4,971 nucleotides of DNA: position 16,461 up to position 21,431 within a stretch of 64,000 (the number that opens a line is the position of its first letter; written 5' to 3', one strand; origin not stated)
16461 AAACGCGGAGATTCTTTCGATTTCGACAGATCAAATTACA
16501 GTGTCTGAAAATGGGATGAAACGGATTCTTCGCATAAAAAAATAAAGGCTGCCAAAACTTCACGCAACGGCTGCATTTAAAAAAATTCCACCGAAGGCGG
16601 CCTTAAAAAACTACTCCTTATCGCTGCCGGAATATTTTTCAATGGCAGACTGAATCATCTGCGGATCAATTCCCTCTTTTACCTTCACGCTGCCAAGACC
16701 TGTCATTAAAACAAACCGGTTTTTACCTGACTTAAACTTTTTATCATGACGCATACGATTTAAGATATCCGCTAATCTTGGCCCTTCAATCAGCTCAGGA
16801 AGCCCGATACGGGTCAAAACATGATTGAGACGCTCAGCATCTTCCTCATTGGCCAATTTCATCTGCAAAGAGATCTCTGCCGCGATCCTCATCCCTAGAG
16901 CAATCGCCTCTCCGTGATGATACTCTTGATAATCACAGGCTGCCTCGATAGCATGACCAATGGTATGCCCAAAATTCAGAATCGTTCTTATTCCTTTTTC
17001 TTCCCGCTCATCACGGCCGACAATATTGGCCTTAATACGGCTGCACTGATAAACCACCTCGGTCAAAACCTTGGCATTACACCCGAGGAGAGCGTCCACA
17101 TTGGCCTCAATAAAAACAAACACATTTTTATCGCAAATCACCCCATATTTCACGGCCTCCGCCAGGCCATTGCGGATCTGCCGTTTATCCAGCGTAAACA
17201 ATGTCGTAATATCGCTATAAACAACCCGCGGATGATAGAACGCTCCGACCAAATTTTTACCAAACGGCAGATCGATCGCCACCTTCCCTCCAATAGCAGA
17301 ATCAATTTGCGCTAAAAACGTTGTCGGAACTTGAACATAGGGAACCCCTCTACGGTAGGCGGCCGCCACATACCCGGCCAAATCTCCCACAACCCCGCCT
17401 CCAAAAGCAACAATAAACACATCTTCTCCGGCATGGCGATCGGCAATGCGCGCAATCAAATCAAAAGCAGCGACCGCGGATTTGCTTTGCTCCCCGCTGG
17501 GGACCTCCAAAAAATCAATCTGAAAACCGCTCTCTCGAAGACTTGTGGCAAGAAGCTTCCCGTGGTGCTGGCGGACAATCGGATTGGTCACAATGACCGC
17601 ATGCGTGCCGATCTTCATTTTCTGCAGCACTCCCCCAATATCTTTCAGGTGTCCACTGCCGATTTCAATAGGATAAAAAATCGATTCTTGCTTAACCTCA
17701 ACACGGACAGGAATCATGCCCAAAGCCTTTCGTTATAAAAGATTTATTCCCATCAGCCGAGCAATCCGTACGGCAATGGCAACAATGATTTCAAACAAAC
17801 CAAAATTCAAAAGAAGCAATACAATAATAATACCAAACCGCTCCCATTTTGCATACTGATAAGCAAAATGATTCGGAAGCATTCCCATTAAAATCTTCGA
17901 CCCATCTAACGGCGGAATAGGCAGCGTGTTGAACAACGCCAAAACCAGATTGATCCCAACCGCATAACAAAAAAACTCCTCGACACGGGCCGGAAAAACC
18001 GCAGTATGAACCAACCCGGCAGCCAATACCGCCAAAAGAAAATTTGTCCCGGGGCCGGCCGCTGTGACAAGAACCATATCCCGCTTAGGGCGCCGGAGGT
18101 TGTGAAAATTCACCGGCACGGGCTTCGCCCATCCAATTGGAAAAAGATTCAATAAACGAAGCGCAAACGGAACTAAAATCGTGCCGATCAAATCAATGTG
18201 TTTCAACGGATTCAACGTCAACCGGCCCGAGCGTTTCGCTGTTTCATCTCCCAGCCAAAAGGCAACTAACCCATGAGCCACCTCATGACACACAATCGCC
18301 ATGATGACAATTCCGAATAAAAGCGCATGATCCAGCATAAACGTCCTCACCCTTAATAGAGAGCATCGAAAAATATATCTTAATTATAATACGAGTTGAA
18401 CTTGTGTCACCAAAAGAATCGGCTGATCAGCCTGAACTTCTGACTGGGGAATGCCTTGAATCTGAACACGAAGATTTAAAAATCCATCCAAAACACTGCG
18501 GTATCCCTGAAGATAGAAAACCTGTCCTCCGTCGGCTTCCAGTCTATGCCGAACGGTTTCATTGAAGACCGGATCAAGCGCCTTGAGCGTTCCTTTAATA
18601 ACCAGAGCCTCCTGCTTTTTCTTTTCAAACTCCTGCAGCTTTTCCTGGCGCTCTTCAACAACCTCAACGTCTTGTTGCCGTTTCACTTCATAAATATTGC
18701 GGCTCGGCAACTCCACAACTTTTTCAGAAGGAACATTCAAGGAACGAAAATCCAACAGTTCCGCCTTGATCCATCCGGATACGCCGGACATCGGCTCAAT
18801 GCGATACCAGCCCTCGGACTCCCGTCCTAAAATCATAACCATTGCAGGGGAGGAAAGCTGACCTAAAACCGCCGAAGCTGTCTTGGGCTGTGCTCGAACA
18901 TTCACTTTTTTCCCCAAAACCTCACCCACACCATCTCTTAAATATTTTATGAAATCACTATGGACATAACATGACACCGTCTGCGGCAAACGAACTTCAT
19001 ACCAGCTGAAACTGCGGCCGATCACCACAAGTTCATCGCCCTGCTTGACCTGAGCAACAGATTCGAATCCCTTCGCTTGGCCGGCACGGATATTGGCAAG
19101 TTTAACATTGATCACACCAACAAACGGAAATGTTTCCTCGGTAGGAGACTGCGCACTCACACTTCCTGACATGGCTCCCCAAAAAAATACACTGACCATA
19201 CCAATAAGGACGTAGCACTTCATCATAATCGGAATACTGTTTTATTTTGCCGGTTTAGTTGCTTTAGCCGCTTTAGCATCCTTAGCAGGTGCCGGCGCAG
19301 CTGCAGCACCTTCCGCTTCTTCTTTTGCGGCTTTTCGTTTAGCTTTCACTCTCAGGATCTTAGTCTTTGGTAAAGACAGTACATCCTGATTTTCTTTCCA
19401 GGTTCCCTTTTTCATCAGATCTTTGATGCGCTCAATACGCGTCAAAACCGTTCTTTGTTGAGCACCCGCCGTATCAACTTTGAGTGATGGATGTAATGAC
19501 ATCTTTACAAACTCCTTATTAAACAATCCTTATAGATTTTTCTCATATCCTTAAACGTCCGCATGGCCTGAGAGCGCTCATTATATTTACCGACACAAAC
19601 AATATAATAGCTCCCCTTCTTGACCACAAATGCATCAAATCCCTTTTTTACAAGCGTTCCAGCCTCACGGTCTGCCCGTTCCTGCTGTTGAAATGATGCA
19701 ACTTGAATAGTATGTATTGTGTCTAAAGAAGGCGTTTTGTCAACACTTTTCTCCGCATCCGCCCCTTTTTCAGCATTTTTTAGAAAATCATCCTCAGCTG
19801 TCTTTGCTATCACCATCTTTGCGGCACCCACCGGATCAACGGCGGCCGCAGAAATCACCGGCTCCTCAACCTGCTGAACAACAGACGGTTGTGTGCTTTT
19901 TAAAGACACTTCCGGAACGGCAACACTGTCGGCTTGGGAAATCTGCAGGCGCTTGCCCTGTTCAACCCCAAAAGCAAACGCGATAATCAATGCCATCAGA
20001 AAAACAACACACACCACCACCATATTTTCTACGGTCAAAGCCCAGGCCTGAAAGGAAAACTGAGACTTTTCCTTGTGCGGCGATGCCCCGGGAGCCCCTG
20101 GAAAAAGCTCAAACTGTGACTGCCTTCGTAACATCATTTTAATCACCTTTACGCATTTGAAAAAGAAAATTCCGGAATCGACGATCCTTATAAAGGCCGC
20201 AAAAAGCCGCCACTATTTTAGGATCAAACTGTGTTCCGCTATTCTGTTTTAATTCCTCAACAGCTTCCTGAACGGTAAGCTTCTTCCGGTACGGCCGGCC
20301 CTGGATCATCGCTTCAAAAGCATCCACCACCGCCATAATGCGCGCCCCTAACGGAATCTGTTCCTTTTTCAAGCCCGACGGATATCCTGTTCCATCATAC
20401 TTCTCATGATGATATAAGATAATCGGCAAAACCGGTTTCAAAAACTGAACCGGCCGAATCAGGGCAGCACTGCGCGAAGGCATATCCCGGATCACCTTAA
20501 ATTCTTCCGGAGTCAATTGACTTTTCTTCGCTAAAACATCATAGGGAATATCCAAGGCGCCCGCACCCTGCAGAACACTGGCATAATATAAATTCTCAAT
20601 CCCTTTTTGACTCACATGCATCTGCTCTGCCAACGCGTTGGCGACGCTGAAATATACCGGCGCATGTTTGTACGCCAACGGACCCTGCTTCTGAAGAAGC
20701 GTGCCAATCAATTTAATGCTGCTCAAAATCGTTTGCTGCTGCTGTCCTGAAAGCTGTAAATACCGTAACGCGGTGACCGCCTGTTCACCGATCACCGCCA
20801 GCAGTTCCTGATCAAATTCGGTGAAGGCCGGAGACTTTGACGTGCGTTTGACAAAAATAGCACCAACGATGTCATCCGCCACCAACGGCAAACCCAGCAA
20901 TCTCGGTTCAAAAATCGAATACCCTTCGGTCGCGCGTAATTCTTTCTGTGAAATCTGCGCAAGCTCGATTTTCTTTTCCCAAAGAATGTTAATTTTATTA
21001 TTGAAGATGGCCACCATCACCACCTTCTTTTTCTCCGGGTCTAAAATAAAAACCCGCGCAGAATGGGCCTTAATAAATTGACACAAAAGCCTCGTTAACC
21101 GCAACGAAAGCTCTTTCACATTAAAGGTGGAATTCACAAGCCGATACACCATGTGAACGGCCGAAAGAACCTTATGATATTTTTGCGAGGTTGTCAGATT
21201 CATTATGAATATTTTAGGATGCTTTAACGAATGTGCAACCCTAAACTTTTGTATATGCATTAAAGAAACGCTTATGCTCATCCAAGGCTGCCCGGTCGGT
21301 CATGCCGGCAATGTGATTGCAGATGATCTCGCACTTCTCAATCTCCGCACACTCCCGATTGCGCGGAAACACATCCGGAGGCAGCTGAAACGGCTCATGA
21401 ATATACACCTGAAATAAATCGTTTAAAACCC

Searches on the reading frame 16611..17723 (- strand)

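Call 69: search_protein_families(library=pfam, proteins=[window:16611-17723:-], max_evalue=0.00001)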
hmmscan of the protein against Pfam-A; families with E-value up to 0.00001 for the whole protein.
window:16611-17723:- (370 aa): 4 families
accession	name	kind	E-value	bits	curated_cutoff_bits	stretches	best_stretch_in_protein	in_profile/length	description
PF24621.2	DHQS_C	-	4.9e-43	147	27.6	1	186-329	1-143/144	3-dehydroquinate synthase C-terminal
PF01761.26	DHQ_synthase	-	5e-39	133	24.2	1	73-184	3-114/115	3-dehydroquinate synthase N-terminal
PF13685.12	Fe-ADH_2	-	2.2e-11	44.4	28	1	21-135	2-107/149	Iron-containing alcohol dehydrogenase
PF00465.25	Fe-ADH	-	1.3e-08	35.1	31.3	1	20-135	5-130/168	Iron-containing alcohol dehydrogenase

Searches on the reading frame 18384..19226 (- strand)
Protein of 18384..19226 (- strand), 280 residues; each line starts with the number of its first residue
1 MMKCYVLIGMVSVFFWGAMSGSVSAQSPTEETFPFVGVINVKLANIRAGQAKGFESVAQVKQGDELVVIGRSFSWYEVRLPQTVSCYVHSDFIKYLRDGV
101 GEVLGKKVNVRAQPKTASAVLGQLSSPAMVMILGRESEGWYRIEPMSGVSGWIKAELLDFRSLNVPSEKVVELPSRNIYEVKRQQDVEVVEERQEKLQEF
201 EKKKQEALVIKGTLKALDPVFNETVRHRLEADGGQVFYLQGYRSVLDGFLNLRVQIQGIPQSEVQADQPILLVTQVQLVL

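Call 70: search_protein_families(library=pfam, proteins=[window:18384-19226:-], max_evalue=0.00001)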
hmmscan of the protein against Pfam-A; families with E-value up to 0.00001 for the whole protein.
window:18384-19226:- (280 aa): 2 families
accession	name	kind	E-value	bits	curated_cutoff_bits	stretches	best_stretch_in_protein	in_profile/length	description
PF08239.17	SH3_3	-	4e-19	69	27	2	108-158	3-53/54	Bacterial SH3 domain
PF06347.19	SH3_4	-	1.4e-10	41.2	24.1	1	106-158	3-54/56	Bacterial SH3 domain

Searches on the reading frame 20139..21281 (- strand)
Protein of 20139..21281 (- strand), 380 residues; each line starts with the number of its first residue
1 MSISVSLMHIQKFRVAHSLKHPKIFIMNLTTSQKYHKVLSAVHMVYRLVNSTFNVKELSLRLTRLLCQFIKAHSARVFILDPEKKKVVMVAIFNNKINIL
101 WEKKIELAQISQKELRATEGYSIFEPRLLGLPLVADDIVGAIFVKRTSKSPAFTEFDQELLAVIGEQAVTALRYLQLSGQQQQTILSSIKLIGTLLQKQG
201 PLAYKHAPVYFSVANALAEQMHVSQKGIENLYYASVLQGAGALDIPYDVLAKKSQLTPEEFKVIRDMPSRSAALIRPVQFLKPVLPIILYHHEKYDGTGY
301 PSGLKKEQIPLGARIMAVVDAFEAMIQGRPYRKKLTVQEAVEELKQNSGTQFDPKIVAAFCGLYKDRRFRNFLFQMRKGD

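Call 69: search_protein_families(library=pfam, proteins=[window:20139-21281:-], max_evalue=0.00001)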
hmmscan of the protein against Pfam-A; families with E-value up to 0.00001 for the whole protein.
window:20139-21281:- (380 aa): 2 families
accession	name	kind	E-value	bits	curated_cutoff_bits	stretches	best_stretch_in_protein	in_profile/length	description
PF13487.12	HD_5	-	5.4e-42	143.8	27.2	1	195-356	6-170/170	HD domain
PF01966.28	HD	-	7.5e-07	29.9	22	1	253-325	48-116/116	HD domain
